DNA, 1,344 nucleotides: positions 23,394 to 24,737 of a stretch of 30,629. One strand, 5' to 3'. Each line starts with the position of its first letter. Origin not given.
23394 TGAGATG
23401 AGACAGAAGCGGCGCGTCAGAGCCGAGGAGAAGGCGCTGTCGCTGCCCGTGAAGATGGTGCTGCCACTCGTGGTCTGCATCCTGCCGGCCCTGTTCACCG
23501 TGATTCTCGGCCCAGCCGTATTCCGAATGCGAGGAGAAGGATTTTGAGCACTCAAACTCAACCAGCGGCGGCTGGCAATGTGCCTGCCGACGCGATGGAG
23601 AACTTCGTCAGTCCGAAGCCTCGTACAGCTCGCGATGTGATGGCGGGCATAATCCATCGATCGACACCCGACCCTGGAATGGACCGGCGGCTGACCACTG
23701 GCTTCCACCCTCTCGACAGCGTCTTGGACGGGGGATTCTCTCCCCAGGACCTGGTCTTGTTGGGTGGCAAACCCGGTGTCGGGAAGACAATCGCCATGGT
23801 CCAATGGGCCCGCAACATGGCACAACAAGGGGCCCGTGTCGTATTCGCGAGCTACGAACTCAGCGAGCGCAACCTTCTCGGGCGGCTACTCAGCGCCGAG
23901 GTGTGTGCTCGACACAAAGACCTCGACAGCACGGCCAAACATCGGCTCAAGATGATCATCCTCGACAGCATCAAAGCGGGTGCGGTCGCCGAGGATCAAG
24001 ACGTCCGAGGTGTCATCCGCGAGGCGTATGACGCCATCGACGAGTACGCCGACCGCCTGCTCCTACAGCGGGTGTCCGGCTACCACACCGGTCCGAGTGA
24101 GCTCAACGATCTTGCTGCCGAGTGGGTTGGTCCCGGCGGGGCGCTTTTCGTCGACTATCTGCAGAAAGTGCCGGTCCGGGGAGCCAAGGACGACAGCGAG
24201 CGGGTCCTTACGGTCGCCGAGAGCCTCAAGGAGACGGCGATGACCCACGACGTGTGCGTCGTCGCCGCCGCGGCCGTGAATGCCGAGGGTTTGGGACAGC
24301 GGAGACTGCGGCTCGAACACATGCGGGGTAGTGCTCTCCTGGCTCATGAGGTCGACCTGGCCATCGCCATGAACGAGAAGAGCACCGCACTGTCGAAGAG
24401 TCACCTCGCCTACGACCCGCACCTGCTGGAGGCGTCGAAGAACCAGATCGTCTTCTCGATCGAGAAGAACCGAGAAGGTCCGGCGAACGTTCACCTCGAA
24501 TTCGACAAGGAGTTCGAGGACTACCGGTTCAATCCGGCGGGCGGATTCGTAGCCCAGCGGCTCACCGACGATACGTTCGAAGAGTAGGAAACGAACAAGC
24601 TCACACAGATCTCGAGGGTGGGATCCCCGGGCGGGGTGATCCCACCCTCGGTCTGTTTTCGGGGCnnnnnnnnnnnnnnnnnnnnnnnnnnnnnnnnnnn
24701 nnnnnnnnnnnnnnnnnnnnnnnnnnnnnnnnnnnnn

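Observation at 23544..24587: DnaB-type motor domain translationally coupled as the last gene of a Tad pilus operon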

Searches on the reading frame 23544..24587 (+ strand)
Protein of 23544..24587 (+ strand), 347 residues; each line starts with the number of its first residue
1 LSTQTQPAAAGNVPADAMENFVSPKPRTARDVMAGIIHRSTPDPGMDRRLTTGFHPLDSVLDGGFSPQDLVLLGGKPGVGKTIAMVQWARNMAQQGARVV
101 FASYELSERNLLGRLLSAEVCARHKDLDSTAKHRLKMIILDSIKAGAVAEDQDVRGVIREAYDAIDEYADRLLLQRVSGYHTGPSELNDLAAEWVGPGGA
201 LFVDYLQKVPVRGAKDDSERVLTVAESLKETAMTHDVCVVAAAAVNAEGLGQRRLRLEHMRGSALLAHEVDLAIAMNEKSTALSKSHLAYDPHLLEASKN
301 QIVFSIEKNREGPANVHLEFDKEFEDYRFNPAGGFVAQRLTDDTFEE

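Call 5: search_protein_families(library=pfam, proteins=[window:23544-24587:+], max_evalue=0.01)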
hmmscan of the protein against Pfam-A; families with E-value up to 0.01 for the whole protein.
window:23544-24587:+ (347 aa): 8 families
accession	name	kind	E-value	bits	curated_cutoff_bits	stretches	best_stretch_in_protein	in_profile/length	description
PF03796.21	DnaB_C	-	2.8e-23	83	27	1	50-327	2-253/255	DnaB-like helicase C terminal domain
PF06745.19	ATPase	-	1.3e-09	38.2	26.6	1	51-168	2-118/231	KaiC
PF13481.12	AAA_25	-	1.9e-07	31.4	27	1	48-160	13-137/195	AAA domain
PF02702.23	KdpD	-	1.8e-05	24.7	26.1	1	71-116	7-52/210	Osmosensitive K+ channel His kinase sensor domain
PF13191.12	AAA_16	-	0.00017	22.6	32.6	1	59-159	14-121/167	AAA ATPase domain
PF13604.12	AAA_30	-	0.0046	17.2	27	1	67-117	17-67/191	AAA domain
PF25199.1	nSTAND_NTPase5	-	0.0055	17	34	0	67-107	40-81/145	Novel STAND NTPase 5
PF01695.23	IstB_IS21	-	0.0091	16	24.1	0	68-143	93-162/238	IstB-like ATP binding protein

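Call 6: search_protein_families(library=ncbifam, proteins=[window:23544-24587:+], max_evalue=0.01)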
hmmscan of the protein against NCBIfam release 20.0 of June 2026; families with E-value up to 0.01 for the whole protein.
window:23544-24587:+ (347 aa): 28 families (the best 25 are shown)
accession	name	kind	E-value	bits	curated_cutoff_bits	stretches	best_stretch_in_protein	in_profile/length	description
TIGR00665.1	DnaB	equivalog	1.4e-19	70.2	385.25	2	50-128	178-256/435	replicative DNA helicase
TIGR03600.1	phage_DnaB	exception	7.2e-17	61.5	498.65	1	24-248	148-356/421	phage replicative helicase, DnaB family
NF004384.0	PRK05748.1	equivalog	4.4e-14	51.9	525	2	50-123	186-259/452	replicative DNA helicase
NF006306.0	PRK08506.1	equivalog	2.1e-13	49.7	596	1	50-128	175-252/472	replicative DNA helicase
NF040583.1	dnaB_SPI-7_type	exception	2.2e-12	46.7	655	1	51-325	178-429/434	SPI-7-type island replicative DNA helicase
NF005852.0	PRK07773.1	equivalog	3.3e-12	45.5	780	1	45-126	195-276/886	replicative DNA helicase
TIGR00416.1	sms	equivalog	1.7e-09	36.9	403.05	1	48-111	74-137/454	DNA repair protein RadA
NF005240.0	PRK06749.1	subfamily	8e-09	34.8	686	1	50-137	169-254/428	replicative DNA helicase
NF006606.0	PRK09165.1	equivalog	8.7e-09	34.5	540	1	50-96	200-245/497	replicative DNA helicase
TIGR03881.1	KaiC_arch_4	hypoth_equivalog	1.4e-08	34.7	247.8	1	48-155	1-102/231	KaiC domain-containing protein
NF004629.0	PRK05973.1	equivalog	4.4e-08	32.4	156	1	65-122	61-118/237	DNA helicase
NF006799.0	PRK09302.1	equivalog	7.7e-08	31.3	408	1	47-117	252-322/515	circadian clock protein KaiC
NF006443.0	PRK08760.1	equivalog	1.3e-07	30.3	741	1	49-120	211-282/476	replicative DNA helicase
NF006861.0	PRK09361.1-1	equivalog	1.3e-06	28.1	278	1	46-180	1-125/235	DNA repair and recombination protein RadB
NF005424.0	PRK07004.1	equivalog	4.2e-06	25.6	834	0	51-118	197-264/460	replicative DNA helicase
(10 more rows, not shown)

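Call 7: find_homologous_proteins(query=window:23544-24587:+)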
Query window:23544-24587:+ (347 aa): 473 proteins with E <= 0.001 among 8000 candidates; the best 120 are listed. Only proteins of 190 to 608 residues were searched: fused or split forms outside these lengths cannot appear, so this answer is no evidence that the protein stands alone or is whole; lengths 'longer' or 'shorter' looks for them.
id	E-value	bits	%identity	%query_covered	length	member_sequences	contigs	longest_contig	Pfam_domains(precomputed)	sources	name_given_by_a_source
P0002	7.2e-227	770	100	100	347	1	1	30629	PF06745.20,PF03796.22,PF13481.13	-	-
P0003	3.2e-183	626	81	100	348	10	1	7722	PF06745.20,PF03796.22,PF13481.13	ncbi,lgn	-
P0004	2.5e-181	620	81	100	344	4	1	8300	PF06745.20,PF03796.22,PF13481.13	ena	-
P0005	1.2e-180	618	79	100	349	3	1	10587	PF06745.20,PF03796.22,PF13481.13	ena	-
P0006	1.5e-180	618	80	100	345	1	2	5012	PF06745.20,PF03796.22,PF13481.13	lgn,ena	-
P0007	4.5e-177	606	80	97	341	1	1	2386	PF06745.20,PF03796.22,PF13481.13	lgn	-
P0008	1.3e-176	605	80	97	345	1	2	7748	PF06745.20,PF03796.22,PF13481.13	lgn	-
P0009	1.3e-175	601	80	97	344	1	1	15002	PF06745.20,PF03796.22,PF13481.13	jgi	jgi:replicative DNA helicase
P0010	2.6e-173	594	80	95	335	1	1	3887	PF06745.20,PF03796.22,PF13481.13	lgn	-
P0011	5.9e-172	589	79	97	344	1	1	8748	PF06745.20,PF03796.22,PF13481.13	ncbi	-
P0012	1.4e-171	588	79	97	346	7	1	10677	PF06745.20,PF03796.22,PF13481.13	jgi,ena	jgi:replicative DNA helicase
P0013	3.1e-171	587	76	99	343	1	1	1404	PF06745.20,PF03796.22,PF13481.13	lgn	-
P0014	3.8e-171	587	80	95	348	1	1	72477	PF06745.20,PF03796.22,PF13481.13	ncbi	-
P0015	4.1e-171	587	79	96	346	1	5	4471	PF06745.20,PF03796.22,PF13481.13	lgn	-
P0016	8.5e-170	582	79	95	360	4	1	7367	PF06745.20,PF03796.22,PF13481.13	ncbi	-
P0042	3.7e-78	281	50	86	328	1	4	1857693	PF06745.20,PF03796.22,PF13481.13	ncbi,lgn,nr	ncbi:MAG: DnaB helicase C-terminal domain-containing protein [Acidimicrobiia bacterium]|nr:DnaB heli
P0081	1.2e-72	263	45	84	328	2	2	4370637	PF06745.20,PF03796.22,PF13481.13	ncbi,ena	-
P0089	9.8e-72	260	44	84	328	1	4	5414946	PF06745.20,PF03796.22,PF13481.13,PF13191.13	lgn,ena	-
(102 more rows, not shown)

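Call 8: search_solved_structures(query=window:23544-24587:+, max_evalue=0.01, show_alignments=2)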
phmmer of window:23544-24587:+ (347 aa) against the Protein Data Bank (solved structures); distinct sequences matched with E-value up to 0.01: 47.
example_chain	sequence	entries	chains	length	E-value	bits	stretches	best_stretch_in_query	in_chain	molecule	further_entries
4nmn_A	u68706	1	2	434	7.6e-10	41.8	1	37-118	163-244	Replicative DNA helicase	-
8zn5_B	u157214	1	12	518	1.6e-09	40.7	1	48-118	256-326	KaiC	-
2r6a_A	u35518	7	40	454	3.7e-09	39.6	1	49-121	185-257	Replicative helicase | Replicative DNA helicase DnaB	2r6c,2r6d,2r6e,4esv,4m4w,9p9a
2vye_A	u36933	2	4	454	6e-09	38.9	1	49-121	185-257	REPLICATIVE DNA HELICASE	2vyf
5jwq_A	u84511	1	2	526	7.6e-08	35.2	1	47-111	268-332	Circadian clock protein kinase KaiC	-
7dy1_A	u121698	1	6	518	8.8e-08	35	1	47-111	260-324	Circadian clock protein kinase KaiC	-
4o0m_A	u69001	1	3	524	9e-08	35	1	47-111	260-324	Circadian clock protein kinase KaiC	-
3bh0_A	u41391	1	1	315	2.1e-07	33.8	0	50-117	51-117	DNAB-LIKE REPLICATIVE HELICASE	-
8zn6_F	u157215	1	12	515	3e-07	33.3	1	47-117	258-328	KaiC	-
3bgw_A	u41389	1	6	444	7.1e-07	32.1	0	50-117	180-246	DNAB-Like Replicative Helicase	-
8jon_A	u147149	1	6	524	1e-06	31.5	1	47-114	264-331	Circadian clock oscillator protein KaiC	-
8zn7_D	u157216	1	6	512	1.4e-06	31.1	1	47-117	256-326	KaiC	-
4a1f_A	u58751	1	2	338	3.1e-06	30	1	50-129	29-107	REPLICATIVE DNA HELICASE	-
5lkm_A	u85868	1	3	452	5.2e-06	29.2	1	49-110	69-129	DNA repair protein RadA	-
8rxc_D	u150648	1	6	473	5.9e-06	29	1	49-110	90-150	DNA repair protein RadA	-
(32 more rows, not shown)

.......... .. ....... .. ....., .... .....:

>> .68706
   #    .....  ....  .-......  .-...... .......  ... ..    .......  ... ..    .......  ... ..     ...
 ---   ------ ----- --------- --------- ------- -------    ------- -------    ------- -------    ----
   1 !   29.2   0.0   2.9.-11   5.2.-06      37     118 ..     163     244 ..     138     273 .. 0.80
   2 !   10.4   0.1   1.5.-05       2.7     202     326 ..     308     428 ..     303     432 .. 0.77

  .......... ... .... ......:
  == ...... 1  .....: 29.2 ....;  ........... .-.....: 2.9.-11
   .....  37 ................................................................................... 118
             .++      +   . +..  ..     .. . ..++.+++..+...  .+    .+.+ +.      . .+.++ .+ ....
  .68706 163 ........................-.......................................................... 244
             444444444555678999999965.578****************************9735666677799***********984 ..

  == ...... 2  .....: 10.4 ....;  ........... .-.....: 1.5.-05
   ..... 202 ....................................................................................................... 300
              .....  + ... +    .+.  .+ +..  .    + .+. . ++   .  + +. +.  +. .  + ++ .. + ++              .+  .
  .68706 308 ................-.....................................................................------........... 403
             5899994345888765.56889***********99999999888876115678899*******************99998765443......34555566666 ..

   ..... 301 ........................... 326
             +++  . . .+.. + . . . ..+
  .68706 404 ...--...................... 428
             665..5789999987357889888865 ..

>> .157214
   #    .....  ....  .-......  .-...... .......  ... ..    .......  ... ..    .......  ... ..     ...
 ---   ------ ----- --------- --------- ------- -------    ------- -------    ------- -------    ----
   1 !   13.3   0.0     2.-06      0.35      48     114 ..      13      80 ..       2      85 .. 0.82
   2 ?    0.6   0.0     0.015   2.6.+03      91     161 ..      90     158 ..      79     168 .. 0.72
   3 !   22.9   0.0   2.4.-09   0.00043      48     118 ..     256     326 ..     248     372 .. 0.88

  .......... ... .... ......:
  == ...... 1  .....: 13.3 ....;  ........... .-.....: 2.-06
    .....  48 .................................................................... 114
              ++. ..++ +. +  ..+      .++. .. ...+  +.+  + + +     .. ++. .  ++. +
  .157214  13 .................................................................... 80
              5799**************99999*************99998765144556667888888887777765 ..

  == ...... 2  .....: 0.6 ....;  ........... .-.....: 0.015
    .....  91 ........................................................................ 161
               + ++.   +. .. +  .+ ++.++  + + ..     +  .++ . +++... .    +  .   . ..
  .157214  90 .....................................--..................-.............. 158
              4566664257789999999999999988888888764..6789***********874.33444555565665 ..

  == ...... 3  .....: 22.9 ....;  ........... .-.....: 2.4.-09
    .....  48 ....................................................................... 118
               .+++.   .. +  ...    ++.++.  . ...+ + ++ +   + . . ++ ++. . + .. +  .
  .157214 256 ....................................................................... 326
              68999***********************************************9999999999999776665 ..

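Call 9: find_encoding_contigs(protein=P0042, flank=9000, max_places=2)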
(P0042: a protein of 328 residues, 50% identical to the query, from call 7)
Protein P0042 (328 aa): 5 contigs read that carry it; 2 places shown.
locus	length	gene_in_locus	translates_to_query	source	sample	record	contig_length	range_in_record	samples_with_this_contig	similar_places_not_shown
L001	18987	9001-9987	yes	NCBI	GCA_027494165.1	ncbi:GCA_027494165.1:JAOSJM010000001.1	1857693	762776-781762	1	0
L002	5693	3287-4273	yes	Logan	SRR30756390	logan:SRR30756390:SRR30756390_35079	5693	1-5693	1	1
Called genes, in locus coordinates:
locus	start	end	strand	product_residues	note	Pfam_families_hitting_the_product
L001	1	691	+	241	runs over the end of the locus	PF00072:Response_reg, PF00196:GerE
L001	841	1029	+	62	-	PF04964:Flp_Fap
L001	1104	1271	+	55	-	PF04964:Flp_Fap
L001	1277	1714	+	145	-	PF07811:TadE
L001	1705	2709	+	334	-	PF13400:Tad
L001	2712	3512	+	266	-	PF16976:RcpC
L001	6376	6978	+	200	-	PF05762:VWA_CoxE, PF00092:VWA, PF13519:VWA_2, PF13768:VWA_3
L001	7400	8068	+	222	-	PF00482:T2SSF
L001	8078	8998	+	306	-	PF00482:T2SSF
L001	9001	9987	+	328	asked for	PF03796:DnaB_C, PF06745:ATPase (weak), PF13481:AAA_25, PF03796:DnaB_C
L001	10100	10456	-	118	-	PF05899:Cupin_3 (faint), PF07883:Cupin_2 (weak)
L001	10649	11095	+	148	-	PF01475:FUR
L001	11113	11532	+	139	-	PF00210:Ferritin (faint), PF02915:Rubrerythrin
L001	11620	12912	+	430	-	PF13183:Fer4_8 (weak), PF13237:Fer4_10 (weak), PF13534:Fer4_17 (weak), PF02754:CCG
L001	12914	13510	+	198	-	PF12007:DUF3501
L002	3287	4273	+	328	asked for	PF03796:DnaB_C, PF06745:ATPase (weak), PF13481:AAA_25, PF03796:DnaB_C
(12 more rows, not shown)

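Call 10: find_encoding_contigs(protein=P0081, flank=9000, max_places=2)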
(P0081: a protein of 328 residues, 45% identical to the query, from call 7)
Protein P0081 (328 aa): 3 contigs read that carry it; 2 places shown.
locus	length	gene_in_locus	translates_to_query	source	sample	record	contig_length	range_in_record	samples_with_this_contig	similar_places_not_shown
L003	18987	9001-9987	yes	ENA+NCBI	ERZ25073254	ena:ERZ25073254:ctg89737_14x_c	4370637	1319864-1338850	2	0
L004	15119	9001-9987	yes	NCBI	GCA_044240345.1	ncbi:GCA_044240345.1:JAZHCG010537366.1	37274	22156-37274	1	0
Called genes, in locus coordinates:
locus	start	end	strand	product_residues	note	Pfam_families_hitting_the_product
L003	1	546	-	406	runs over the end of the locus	PF02518:HATPase_c, PF13581:HATPase_c_2 (faint)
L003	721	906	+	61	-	-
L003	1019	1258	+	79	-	-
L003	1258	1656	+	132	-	PF07811:TadE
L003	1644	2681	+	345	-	PF13400:Tad (weak)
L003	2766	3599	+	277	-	PF16976:RcpC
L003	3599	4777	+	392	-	PF01656:CbiA, PF09140:MipZ (weak), PF10609:ParA (weak), PF13614:AAA_31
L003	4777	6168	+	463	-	PF00437:T2SSE, PF27713:UCP018868 (weak)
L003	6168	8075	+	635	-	PF00092:VWA, PF13519:VWA_2, PF13768:VWA_3, PF00482:T2SSF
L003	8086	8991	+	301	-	PF00482:T2SSF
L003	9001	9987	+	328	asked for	PF13481:AAA_25 (weak), PF03796:DnaB_C, PF06745:ATPase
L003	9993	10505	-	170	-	-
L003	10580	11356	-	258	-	-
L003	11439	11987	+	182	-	PF00293:NUDIX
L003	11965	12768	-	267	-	PF01636:APH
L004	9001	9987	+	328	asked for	PF13481:AAA_25 (weak), PF03796:DnaB_C, PF06745:ATPase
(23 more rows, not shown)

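Call 11: find_encoding_contigs(protein=P0089, flank=9000, max_places=2)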
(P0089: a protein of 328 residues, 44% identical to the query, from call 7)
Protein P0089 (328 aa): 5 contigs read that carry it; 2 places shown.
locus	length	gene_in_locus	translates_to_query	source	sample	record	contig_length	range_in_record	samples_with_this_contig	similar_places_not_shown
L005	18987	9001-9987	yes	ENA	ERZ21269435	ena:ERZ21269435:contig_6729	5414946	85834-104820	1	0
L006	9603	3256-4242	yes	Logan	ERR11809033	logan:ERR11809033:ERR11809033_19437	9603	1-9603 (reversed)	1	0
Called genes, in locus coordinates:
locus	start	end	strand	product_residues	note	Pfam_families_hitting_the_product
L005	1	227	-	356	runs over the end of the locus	PF02518:HATPase_c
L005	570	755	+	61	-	PF04964:Flp_Fap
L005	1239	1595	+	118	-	PF07811:TadE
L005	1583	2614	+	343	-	PF13400:Tad (weak)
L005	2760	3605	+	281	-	PF16976:RcpC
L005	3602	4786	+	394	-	PF01656:CbiA, PF10609:ParA, PF13614:AAA_31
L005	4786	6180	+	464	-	PF00437:T2SSE, PF27713:UCP018868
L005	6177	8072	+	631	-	PF05762:VWA_CoxE (weak), PF00092:VWA, PF13519:VWA_2, PF13768:VWA_3 (weak), PF00482:T2SSF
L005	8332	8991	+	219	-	PF00482:T2SSF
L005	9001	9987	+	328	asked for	PF13481:AAA_25 (weak), PF03796:DnaB_C, PF06745:ATPase, PF13191:AAA_16 (faint)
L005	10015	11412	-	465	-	-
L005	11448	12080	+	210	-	-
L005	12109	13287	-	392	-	PF05721:PhyH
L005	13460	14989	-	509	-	PF00221:Lyase_aromatic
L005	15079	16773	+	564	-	PF17391:Urocanase_N, PF01175:Urocanase, PF17392:Urocanase_C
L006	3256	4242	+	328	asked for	PF13481:AAA_25 (weak), PF03796:DnaB_C, PF06745:ATPase, PF13191:AAA_16 (faint)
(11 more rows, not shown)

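Call 22: find_related_loci(query=A1, collection=genome_contigs, flank=10000)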
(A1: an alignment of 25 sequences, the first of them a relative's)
Query A1 (347 aa) in genome_contigs; peptide patterns used: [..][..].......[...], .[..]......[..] (x = any residue, [..] = any of these).
441 stretches matched a pattern; 386 encode a relative of the query (tblastn E <= 1e-3); the best 80 are kept; 80 distinct loci.
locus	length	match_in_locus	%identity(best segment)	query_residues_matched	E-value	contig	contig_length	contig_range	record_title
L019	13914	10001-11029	80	1-347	2e-180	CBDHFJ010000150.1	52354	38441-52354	MAG: Acidimicrobiales bacterium isolate e8aadc22-aadd-464e-86f0-3648bb968b02 genome assembly, contig: contig_150, whole 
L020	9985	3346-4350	79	13-347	5e-180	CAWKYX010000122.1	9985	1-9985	MAG: Acidimicrobiia bacterium isolate CB4_SCM.92 genome assembly, contig: Ga0302127_10003159, whole genome shotgun seque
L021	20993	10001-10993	80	17-347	8e-169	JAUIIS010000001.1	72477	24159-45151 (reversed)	MAG: Acidimicrobiia bacterium isolate Co_bin.273 NODE_3013_length_72477_cov_1.166040, whole genome shotgun sequence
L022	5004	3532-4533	74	13-347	4e-165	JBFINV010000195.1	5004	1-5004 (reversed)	MAG: Acidimicrobiales bacterium isolate Mix_sand12.2021.10.G.72 k141_2542539_length_5004_cov_10.0000, whole genome shotg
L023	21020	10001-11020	72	8-347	2e-158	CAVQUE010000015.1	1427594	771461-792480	MAG: uncultured Acidimicrobiaceae bacterium isolate MFD09964.bin.2.87 genome assembly, contig: contig_9939, whole genome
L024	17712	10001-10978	76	21-347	6e-153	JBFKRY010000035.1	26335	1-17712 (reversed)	MAG: Acidimicrobiales bacterium isolate Mix_sand23.2022.09.D.29 k141_2291977_length_26335_cov_12.1015, whole genome shot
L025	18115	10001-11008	74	12-347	4e-160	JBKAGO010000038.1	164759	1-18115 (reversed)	MAG: Acidimicrobiales bacterium isolate Ske_MAG14 Ske_MAG14_0038, whole genome shotgun sequence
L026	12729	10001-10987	44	28-340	3e-83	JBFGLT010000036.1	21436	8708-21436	MAG: Acidimicrobiales bacterium isolate Mix_sand03.2021.01.D.97 k141_983498_length_21436_cov_13.0000, whole genome shotg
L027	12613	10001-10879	48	52-343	5e-83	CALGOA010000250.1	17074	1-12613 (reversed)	MAG: uncultured Acidimicrobiales bacterium isolate L4_Bin_METABAT__70_1 genome assembly, contig: c_000000953176, whole g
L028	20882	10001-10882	48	50-343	3e-81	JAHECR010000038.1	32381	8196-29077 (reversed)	MAG: Acidimicrobiaceae bacterium isolate Ww174 NODE_2222_length_32381_cov_4.535710, whole genome shotgun sequence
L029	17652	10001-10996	45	13-343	3e-81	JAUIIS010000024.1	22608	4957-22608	MAG: Acidimicrobiia bacterium isolate Co_bin.273 NODE_12930_length_22608_cov_1.184067, whole genome shotgun sequence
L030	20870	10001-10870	46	52-340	4e-81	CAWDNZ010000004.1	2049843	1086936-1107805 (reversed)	MAG: uncultured Acidimicrobiales bacterium isolate MFD03551.bin.1.131 genome assembly, contig: contig_11226, whole genom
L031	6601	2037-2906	46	52-340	3e-81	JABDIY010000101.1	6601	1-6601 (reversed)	MAG: Acidimicrobiales bacterium isolate SS_bin_9 k127_4001792, whole genome shotgun sequence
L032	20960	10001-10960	47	28-347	1e-79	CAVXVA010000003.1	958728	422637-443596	MAG: uncultured Acidimicrobiia bacterium isolate MFD04651.bin.1.142 genome assembly, contig: contig_2151, whole genome s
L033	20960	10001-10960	47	28-347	7e-80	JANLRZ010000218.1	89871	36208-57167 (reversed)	MAG: Acidimicrobiia bacterium isolate OTE_25_metabat_69 OTE_25_k141_119971, whole genome shotgun sequence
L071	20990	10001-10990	40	23-343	3e-68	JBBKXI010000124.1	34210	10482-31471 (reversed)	MAG: Acidimicrobiia bacterium isolate metabat_bins.171 k119_3900124, whole genome shotgun sequence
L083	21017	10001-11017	38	2-343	6e-67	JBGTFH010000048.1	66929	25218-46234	MAG: Acidimicrobiia bacterium isolate JTS-RE187 k141_3285750, whole genome shotgun sequence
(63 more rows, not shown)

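Call 24: predict_structure(alignment_id=A1)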
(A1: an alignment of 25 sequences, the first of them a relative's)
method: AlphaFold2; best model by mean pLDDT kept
length: 347 residues; sequences in the alignment: 25
mean_pLDDT: 84.9   pTM: 0.84
mean pLDDT of the five models: 84.9, 84.8, 84.2, 81.8, 81.0
residues with pLDDT >= 90: 175; 70-90: 131; 50-70: 8; < 50: 33
segments of 3 or more residues with pLDDT < 50: 1-24, 41-46, 345-347
pLDDT, mean of each block of 10 residues (from residue 1): 36 42 60 72 60 96 93 94 97 95 94 92 88 88 80 85 93 93 94 91 92 86 93 94 89 88 82 95 84 90 95 92 93 92 57
secondary structure, 60 per line:
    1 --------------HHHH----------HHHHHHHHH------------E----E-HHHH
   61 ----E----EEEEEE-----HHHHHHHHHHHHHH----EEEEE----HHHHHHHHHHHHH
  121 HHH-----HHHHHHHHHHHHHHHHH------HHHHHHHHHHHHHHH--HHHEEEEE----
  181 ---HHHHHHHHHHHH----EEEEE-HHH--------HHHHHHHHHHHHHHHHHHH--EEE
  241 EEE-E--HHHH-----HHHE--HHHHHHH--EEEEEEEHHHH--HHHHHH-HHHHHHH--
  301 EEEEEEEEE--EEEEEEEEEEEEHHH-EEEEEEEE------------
elements in order: H15-18 H29-37 H57-60 E70-75 H81-94 E99-103 H108-123 H129-145 H152-166 E172-176 H184-195 E200-204 H217-235 E238-243 H248-251 H263-269 E272-278 H279-282 H285-290 H292-298 E301-309 E312-323 E328-335

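Call 30: fold_search(model_id=the predicted structure, library=pdb)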
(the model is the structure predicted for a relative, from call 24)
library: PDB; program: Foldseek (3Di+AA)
matches with E <= 10: 500; with E <= 0.001: 500
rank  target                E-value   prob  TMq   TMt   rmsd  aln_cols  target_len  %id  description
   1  4esv_J                4.6e-18  1.00  0.66  0.55   4.4       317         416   20  A New Twist on the Translocation Mechanism of Helicases from the Structure of DnaB with its Substrates (released 2012-10-24)
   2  4esv_G                6.9e-18  1.00  0.63  0.53   7.9       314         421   19  A New Twist on the Translocation Mechanism of Helicases from the Structure of DnaB with its Substrates (released 2012-10-24)
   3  4esv_H                1.0e-17  1.00  0.65  0.54   5.2       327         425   20  A New Twist on the Translocation Mechanism of Helicases from the Structure of DnaB with its Substrates (released 2012-10-24)
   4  4esv_F                1.7e-17  1.00  0.65  0.55   4.4       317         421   20  A New Twist on the Translocation Mechanism of Helicases from the Structure of DnaB with its Substrates (released 2012-10-24)
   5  4esv_L                3.4e-17  1.00  0.65  0.54   4.5       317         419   20  A New Twist on the Translocation Mechanism of Helicases from the Structure of DnaB with its Substrates (released 2012-10-24)
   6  9dls_D                3.6e-17  1.00  0.65  0.52   5.2       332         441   20  Vibrio cholerae DnaB (released 2025-07-16)
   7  4esv_E                4.1e-17  1.00  0.65  0.54   4.5       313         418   20  A New Twist on the Translocation Mechanism of Helicases from the Structure of DnaB with its Substrates (released 2012-10-24)
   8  4esv_I                4.4e-17  1.00  0.66  0.55   4.2       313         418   19  A New Twist on the Translocation Mechanism of Helicases from the Structure of DnaB with its Substrates (released 2012-10-24)
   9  4esv_C                7.0e-17  1.00  0.65  0.53   4.8       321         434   20  A New Twist on the Translocation Mechanism of Helicases from the Structure of DnaB with its Substrates (released 2012-10-24)
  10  9dls_C                1.2e-16  1.00  0.65  0.52   5.0       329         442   21  Vibrio cholerae DnaB (released 2025-07-16)
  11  4esv_B                1.3e-16  1.00  0.63  0.52   5.1       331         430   20  A New Twist on the Translocation Mechanism of Helicases from the Structure of DnaB with its Substrates (released 2012-10-24)
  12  4esv_K                1.3e-16  1.00  0.65  0.54   4.4       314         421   20  A New Twist on the Translocation Mechanism of Helicases from the Structure of DnaB with its Substrates (released 2012-10-24)
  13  3bh0                  2.9e-16  1.00  0.66  0.80   4.5       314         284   19  ATPase Domain of G40P (released 2007-12-25)
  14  8a3v_B                4.4e-16  1.00  0.66  0.52   4.2       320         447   21  Crystal structure of the Vibrio cholerae replicative helicase (VcDnaB) in complex with its loader protein (VcDciA) (released 2023-02-15)
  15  9oa1_B                5.0e-16  1.00  0.66  0.52   5.0       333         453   21  Ecoli DnaB helicase and Phage Lambda loader P with ADP-Mg in a 6:5 stoichiometry ratio. (released 2025-07-16)
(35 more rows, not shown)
